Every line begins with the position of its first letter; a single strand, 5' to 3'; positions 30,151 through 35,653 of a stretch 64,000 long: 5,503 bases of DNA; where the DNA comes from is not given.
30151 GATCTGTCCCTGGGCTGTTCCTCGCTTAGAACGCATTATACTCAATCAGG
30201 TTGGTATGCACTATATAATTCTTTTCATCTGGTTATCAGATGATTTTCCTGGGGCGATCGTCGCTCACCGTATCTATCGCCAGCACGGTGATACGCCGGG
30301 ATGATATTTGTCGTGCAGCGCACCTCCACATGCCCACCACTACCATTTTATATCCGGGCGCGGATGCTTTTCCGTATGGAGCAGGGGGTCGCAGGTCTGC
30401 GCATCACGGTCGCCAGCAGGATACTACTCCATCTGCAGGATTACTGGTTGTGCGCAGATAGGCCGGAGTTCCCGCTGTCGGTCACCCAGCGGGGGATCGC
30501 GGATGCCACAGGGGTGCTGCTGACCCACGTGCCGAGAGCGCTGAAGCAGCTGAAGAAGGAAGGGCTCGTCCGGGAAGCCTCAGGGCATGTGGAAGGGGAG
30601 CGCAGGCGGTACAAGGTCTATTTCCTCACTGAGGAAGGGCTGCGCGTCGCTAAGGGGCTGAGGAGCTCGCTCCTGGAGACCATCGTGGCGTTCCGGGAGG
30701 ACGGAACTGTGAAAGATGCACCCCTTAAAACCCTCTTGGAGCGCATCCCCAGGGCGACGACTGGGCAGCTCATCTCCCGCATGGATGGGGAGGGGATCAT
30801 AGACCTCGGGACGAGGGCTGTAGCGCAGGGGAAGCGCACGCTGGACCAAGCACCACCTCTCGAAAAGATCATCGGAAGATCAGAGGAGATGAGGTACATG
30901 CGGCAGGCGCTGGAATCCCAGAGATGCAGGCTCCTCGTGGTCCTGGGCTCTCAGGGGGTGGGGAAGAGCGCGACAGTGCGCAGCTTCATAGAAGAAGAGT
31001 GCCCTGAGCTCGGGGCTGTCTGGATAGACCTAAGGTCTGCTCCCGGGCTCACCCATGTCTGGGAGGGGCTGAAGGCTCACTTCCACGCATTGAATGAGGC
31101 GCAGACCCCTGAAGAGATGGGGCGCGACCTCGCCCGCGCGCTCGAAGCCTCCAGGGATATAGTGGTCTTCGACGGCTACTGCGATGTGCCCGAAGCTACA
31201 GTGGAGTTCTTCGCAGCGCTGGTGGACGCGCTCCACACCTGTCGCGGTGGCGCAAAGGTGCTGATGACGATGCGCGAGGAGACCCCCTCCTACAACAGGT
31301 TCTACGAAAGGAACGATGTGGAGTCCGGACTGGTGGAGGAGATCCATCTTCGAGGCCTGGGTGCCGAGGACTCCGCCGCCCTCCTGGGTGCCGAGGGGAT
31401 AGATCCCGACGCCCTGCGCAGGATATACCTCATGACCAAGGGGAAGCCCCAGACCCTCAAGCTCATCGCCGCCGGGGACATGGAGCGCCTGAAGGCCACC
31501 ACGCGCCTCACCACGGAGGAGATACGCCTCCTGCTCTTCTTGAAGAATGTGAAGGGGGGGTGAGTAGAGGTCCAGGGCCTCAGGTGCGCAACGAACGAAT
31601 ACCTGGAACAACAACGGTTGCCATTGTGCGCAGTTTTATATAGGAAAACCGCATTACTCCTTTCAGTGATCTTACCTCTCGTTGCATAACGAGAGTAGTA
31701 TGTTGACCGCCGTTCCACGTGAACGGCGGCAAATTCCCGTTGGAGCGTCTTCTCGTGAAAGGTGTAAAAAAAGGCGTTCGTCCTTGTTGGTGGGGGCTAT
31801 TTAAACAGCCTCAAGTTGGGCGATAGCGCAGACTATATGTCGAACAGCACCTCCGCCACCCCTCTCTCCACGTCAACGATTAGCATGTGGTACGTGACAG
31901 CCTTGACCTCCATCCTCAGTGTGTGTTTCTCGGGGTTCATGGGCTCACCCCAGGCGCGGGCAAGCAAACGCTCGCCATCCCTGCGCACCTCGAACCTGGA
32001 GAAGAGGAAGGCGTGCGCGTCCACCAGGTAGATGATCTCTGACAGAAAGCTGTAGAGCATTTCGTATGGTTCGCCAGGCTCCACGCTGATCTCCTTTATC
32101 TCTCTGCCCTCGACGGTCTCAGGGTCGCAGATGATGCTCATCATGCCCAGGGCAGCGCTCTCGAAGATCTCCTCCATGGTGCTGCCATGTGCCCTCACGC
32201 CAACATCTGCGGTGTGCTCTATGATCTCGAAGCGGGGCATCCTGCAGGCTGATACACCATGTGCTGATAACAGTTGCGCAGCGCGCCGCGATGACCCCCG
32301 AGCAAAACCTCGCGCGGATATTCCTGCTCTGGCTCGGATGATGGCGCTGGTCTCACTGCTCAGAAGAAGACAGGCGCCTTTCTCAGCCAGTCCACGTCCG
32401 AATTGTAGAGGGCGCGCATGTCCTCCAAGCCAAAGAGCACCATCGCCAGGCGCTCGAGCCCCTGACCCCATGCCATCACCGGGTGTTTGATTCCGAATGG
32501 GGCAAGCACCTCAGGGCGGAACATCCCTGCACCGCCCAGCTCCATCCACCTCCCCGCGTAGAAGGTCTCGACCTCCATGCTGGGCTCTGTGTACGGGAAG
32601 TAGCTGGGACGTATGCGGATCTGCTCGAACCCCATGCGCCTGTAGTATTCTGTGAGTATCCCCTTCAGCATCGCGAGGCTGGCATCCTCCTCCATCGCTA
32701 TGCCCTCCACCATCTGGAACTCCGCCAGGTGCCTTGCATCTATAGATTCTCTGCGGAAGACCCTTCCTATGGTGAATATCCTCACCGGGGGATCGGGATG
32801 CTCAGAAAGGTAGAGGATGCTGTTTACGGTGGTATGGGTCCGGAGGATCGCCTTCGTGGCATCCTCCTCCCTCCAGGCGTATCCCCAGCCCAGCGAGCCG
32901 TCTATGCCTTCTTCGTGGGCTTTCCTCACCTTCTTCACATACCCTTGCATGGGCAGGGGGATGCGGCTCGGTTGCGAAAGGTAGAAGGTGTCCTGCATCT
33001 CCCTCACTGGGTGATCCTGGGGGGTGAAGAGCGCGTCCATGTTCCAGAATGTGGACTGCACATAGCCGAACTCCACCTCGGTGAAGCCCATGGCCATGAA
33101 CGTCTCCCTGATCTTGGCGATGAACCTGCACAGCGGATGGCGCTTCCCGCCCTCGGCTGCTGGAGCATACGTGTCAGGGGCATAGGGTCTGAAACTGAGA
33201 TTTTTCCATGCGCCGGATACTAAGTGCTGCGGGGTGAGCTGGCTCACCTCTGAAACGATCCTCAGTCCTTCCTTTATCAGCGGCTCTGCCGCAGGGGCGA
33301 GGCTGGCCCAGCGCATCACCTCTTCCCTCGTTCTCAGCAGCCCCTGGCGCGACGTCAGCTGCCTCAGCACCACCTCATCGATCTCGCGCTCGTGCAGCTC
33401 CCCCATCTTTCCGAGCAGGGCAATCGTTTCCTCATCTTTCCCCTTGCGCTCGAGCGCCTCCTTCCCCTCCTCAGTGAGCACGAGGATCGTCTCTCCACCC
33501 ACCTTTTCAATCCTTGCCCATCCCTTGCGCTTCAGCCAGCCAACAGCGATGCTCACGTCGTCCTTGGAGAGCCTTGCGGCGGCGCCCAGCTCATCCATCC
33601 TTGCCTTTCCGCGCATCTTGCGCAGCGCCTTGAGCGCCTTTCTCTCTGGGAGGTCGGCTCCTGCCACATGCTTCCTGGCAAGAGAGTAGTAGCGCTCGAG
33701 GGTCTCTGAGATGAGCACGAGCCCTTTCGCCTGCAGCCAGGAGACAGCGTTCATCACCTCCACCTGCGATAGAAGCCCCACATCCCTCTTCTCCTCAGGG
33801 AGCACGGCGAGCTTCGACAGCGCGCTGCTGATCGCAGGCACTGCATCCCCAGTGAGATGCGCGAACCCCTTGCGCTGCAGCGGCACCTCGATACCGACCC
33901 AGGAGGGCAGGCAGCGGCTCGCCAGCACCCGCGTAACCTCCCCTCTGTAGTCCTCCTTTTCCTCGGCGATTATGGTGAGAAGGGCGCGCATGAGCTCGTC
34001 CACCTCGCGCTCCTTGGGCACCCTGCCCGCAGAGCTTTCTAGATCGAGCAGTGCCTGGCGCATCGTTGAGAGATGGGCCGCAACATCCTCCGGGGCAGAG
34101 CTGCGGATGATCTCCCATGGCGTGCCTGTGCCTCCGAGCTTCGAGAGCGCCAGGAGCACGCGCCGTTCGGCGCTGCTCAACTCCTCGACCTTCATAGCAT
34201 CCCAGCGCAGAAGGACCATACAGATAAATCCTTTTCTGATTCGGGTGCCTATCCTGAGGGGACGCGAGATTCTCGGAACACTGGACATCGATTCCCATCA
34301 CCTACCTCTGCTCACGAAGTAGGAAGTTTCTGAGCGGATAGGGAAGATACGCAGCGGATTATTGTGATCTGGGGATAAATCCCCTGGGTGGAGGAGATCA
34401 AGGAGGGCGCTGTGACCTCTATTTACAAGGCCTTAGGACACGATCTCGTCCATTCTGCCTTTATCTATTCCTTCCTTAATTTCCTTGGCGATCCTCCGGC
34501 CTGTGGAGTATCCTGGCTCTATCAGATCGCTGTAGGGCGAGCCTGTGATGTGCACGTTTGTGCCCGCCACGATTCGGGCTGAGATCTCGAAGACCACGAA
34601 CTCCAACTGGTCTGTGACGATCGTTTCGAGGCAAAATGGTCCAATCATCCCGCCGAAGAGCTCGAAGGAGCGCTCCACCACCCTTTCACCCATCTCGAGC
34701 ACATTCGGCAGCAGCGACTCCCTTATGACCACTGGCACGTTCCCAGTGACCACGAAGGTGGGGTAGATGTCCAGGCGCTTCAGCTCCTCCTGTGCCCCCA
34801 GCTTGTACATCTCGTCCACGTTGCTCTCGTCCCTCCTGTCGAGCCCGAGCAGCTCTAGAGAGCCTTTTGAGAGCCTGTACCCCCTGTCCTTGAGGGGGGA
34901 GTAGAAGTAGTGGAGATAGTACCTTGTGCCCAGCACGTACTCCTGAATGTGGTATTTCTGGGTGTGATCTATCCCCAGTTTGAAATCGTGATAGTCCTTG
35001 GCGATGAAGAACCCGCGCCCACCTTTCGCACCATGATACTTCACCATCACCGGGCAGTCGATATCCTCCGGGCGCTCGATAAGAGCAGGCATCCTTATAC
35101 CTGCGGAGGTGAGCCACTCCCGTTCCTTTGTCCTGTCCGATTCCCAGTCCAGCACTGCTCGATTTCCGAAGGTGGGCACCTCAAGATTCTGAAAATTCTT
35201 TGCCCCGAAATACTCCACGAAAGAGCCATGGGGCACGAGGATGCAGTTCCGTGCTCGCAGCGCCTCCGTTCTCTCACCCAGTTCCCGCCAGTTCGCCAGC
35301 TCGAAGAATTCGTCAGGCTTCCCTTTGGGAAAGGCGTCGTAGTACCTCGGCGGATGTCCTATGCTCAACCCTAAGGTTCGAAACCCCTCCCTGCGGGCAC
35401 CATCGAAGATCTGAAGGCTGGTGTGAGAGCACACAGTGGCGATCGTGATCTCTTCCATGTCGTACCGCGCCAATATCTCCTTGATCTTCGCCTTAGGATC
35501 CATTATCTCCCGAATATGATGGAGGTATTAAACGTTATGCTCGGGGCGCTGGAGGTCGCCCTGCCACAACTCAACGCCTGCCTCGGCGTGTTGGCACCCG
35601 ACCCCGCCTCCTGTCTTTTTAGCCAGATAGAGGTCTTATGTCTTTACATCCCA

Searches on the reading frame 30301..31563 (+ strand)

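Call 46: search_protein_families(library=pfam, proteins=[window:30301-31563:+])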
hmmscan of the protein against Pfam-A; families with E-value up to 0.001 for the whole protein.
window:30301-31563:+ (420 aa): 4 families
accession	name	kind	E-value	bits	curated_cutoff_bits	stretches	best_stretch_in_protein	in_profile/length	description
PF13191.12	AAA_16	-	4.9e-08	34.1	32.6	1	190-312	2-121/167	AAA ATPase domain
PF13545.12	HTH_Crp_2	-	9.9e-08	32.3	27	1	40-93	5-55/70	Crp-like helix-turn-helix domain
PF13401.12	AAA_22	-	2.6e-07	31.4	27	1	208-324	4-122/130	AAA domain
PF01637.24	ATPase_2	-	0.00041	20.7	33.2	1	193-233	4-44/225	ATPase domain predominantly from Archaea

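Call 70: search_protein_families(library=ncbifam, proteins=[window:30301-31563:+], max_evalue=0.01)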
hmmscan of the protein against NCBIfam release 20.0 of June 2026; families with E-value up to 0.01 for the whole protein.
window:30301-31563:+ (420 aa): 2 families
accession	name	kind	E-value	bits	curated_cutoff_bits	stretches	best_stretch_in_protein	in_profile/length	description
NF009067.0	PRK12402.1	equivalog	0.00025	20.1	317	1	187-232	14-59/340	replication factor C small subunit 2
TIGR04176.1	MarR_EPS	equivalog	0.00034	20.6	88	1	60-117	18-74/105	MarR family EPS-associated transcriptional regulator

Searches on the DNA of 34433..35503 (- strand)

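Call 65: search_rna_families(sources=[L143, L144, L145], threshold=gathering)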
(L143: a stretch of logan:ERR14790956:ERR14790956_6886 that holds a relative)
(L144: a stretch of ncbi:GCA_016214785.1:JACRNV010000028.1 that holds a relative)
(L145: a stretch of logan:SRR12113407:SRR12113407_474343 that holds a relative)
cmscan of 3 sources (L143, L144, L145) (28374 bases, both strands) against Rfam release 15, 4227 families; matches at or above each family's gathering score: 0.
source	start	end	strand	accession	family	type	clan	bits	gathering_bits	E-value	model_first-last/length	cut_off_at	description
